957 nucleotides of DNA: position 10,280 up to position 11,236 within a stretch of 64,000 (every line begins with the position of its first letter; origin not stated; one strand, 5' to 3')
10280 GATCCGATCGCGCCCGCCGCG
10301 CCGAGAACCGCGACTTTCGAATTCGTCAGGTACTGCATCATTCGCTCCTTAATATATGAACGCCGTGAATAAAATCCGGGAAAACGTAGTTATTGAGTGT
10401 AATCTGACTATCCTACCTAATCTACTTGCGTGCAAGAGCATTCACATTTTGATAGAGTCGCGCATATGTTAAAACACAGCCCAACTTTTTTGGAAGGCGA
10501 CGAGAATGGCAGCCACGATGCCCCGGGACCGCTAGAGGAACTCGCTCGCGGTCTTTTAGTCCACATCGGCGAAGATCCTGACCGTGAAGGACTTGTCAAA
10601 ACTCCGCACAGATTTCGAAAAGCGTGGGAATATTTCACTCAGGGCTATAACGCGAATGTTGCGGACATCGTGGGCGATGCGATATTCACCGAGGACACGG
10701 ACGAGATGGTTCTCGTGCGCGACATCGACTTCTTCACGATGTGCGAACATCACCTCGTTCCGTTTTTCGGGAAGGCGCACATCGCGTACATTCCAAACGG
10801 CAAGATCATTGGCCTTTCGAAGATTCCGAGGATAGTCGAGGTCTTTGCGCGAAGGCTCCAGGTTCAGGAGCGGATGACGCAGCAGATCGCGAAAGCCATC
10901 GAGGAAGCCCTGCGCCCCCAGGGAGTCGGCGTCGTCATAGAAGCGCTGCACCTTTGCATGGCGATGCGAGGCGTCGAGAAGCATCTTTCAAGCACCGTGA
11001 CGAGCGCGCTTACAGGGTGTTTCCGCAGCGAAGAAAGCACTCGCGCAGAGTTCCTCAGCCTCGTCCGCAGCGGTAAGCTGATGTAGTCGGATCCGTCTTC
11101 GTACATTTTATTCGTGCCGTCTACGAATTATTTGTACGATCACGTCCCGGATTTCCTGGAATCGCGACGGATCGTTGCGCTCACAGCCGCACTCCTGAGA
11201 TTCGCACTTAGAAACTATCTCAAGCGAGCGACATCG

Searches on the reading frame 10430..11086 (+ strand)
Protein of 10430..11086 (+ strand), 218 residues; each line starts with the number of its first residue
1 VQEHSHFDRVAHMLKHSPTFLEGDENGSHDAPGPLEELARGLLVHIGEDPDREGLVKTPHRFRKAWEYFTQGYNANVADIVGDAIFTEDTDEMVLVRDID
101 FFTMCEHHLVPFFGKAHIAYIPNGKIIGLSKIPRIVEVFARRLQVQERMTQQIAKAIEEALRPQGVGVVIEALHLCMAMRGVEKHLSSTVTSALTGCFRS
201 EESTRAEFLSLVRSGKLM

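Call 33: search_protein_families(library=pfam, proteins=[window:10430-11086:+])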
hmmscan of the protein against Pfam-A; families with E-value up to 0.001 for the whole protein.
window:10430-11086:+ (218 aa): 2 families
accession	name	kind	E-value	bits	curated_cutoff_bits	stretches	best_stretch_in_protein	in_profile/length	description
PF01227.27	GTP_cyclohydroI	-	4.2e-75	251.6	27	1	36-212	2-178/179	GTP cyclohydrolase I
PF14489.11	QueF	-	5.5e-05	23.8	27.3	1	111-168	1-58/81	QueF-like protein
